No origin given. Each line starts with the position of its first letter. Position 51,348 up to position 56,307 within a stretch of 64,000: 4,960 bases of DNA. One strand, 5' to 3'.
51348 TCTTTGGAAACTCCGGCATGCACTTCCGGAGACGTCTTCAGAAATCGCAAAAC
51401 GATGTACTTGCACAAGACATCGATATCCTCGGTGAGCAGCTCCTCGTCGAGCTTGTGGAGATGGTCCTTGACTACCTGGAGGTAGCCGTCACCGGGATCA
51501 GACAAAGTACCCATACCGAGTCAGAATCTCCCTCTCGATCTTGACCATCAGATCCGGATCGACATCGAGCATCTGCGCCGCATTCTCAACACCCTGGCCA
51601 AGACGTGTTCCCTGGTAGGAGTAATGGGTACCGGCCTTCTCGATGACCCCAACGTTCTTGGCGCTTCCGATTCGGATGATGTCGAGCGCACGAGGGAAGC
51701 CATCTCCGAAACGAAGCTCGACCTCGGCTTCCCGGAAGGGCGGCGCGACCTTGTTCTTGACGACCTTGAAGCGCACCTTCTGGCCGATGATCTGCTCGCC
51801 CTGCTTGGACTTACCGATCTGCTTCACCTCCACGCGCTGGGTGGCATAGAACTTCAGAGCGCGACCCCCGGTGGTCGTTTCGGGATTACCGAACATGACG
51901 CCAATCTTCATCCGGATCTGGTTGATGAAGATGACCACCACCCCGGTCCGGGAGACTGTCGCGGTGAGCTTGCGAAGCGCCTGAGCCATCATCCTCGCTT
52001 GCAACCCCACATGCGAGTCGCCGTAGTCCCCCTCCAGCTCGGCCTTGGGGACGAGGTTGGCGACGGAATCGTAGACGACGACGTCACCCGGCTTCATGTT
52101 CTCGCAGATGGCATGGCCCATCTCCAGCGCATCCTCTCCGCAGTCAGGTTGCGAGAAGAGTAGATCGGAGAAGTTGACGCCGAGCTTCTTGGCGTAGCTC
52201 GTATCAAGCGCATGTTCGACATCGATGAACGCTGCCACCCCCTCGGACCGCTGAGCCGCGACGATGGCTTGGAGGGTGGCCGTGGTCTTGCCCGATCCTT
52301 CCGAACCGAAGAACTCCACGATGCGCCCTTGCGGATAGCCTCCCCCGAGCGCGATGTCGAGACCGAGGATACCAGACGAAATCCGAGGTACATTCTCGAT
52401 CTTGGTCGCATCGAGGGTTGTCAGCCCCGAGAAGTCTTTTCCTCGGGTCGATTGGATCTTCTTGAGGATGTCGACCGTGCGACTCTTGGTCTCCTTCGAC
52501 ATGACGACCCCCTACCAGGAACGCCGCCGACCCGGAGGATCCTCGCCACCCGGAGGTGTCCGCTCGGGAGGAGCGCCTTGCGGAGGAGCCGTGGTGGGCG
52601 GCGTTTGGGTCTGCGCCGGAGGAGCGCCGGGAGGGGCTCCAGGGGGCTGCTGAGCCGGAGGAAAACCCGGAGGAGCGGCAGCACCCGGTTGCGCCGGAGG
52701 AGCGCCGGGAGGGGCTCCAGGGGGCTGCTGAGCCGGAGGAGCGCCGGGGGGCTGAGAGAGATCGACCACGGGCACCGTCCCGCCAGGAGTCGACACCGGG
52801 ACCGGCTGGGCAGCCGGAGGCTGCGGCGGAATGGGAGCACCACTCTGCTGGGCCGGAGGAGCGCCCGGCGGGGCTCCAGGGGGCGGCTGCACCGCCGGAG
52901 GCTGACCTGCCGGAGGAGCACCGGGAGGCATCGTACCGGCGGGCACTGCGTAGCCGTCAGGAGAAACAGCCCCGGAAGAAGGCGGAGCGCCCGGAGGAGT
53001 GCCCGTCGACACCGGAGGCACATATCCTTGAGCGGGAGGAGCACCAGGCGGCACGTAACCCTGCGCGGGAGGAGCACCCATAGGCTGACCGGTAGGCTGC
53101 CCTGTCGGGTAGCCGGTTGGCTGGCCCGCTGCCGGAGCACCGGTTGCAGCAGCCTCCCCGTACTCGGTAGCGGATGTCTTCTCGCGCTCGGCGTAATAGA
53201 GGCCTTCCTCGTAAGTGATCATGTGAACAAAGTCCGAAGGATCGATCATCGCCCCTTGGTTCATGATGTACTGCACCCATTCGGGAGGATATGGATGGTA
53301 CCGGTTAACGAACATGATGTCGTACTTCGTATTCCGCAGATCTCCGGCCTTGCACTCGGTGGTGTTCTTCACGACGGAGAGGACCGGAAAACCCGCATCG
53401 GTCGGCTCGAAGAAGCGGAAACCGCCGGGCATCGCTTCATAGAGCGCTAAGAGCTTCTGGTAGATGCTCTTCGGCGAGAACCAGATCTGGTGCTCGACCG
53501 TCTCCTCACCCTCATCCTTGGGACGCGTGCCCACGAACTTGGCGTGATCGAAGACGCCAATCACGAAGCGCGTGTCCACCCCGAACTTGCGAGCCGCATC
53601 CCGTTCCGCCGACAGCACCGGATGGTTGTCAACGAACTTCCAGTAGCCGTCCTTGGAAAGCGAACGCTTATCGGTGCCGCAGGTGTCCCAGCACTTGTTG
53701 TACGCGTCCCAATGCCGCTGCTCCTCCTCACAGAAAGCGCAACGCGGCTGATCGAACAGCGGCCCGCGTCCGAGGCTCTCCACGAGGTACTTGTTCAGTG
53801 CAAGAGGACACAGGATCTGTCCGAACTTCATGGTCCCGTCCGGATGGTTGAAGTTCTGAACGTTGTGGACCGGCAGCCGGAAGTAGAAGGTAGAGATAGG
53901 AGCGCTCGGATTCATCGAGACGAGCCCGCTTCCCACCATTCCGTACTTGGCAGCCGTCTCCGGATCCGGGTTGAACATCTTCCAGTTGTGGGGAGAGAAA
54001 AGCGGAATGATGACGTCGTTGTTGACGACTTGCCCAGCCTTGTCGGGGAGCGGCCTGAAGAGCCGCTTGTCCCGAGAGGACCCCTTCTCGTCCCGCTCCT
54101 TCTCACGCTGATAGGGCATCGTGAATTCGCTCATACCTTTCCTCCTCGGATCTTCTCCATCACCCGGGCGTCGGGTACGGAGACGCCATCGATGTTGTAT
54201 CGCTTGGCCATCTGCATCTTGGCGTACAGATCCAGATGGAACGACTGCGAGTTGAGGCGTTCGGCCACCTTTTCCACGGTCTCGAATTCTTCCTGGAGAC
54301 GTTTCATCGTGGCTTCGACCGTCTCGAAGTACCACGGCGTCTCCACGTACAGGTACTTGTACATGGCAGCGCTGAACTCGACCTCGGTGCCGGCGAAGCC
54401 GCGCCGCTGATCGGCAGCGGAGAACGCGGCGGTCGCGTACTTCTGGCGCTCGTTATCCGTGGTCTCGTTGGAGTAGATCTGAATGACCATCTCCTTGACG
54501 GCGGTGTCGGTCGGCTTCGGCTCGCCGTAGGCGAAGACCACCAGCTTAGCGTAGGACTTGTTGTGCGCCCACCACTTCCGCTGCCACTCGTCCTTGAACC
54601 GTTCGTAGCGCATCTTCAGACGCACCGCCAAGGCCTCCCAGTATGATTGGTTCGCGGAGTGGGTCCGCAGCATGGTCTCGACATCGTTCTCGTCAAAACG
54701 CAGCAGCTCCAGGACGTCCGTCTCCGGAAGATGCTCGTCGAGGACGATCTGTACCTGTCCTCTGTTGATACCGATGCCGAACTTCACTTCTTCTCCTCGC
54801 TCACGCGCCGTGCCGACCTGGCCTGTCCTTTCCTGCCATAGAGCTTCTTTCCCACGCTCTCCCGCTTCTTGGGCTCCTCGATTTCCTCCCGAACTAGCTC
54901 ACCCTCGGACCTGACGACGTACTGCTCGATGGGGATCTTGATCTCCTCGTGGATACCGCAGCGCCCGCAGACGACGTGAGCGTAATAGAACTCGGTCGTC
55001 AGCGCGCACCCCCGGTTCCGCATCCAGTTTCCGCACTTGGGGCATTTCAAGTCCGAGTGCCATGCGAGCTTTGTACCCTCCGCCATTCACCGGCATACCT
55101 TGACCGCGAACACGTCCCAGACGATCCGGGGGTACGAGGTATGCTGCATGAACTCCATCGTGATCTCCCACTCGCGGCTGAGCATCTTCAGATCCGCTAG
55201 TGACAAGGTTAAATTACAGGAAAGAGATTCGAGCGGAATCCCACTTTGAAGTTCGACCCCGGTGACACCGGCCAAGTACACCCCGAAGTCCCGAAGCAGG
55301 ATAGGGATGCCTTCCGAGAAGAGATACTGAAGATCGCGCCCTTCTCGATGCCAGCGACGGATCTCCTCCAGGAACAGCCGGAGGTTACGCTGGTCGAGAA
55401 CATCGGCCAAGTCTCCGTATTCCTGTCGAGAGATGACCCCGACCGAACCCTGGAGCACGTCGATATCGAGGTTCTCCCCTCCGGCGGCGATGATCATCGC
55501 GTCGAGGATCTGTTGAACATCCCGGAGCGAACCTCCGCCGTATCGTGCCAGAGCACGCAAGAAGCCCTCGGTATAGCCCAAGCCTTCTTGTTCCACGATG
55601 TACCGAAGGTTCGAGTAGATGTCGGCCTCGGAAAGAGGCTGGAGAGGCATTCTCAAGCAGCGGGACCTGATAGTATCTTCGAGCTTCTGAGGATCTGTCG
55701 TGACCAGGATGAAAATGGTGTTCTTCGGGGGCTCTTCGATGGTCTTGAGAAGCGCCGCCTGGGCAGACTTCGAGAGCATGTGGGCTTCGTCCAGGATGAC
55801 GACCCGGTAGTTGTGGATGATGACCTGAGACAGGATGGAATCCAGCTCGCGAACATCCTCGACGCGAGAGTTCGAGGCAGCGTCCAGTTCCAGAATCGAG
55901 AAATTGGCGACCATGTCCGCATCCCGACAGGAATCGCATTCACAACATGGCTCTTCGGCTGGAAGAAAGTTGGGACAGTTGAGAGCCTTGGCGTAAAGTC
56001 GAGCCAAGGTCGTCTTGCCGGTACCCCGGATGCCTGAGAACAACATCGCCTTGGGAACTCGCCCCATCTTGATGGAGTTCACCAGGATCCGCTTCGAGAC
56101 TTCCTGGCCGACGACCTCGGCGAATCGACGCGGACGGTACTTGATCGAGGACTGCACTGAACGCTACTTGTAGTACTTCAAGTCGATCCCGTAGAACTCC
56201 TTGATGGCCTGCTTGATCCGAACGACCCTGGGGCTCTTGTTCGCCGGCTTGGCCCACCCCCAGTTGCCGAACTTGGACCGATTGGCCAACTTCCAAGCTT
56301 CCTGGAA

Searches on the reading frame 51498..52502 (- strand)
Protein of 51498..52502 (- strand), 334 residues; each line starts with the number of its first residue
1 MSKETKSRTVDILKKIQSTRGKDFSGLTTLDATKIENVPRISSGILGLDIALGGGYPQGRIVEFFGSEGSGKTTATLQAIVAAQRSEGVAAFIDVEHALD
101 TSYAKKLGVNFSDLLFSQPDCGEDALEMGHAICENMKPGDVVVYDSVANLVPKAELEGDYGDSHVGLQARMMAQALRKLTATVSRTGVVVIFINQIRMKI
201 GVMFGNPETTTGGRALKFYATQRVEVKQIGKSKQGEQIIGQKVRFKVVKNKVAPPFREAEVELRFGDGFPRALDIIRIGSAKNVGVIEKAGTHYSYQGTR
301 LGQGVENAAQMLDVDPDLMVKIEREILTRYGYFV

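Call 37: search_protein_families(library=phrogs, proteins=[window:51498-52502:-], max_evalue=0.001)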
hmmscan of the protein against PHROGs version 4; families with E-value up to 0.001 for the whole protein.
window:51498-52502:- (334 aa): 4 families
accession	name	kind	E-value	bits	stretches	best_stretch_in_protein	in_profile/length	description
phrog_97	-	other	1.7e-79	269.3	2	27-230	35-255/506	UvsX-like recombinase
phrog_8337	-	DNA, RNA and nucleotide metabolism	4.1e-33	116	1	9-252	19-267/273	DNA repair protein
phrog_9666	-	unknown function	1.9e-24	86.9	1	78-276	492-712/779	-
phrog_239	-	DNA, RNA and nucleotide metabolism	0.00069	19.6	0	34-89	332-389/801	DNA primase/helicase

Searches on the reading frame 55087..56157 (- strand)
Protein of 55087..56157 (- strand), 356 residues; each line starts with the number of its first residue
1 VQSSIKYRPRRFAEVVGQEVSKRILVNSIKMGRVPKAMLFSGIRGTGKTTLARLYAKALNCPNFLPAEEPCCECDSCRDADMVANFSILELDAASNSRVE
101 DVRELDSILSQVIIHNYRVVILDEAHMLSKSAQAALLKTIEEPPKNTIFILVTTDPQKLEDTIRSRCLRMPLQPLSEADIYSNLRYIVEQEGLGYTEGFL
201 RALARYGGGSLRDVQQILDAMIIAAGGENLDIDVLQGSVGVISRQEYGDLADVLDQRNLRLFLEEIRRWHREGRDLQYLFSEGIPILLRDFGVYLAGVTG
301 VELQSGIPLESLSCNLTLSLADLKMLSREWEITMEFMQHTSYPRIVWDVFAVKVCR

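Call 37: search_protein_families(library=phrogs, proteins=[window:55087-56157:-], max_evalue=0.001)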
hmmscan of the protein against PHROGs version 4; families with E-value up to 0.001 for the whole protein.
window:55087-56157:- (356 aa): 8 families
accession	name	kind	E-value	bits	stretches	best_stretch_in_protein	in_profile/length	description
phrog_5846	-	DNA, RNA and nucleotide metabolism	1.5e-68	232.8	1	6-228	9-209/380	clamp loader of DNA polymerase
phrog_168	-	DNA, RNA and nucleotide metabolism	5.1e-27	96.4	1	6-259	14-240/314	clamp loader of DNA polymerase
phrog_11838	-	DNA, RNA and nucleotide metabolism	2.2e-16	61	2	85-230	65-212/420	clamp loader of DNA polymerase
phrog_22983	-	unknown function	2e-09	38.4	1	116-183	38-107/324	-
phrog_296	-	integration and excision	6.8e-07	29.3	1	38-236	321-516/626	DNA transposition protein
phrog_7998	-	unknown function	0.0002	21.6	1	35-142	40-144/339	-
phrog_3757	-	unknown function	0.00054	20.5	0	33-62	124-153/367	-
phrog_10401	-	other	0.00076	19.3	0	34-62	459-487/667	ATPase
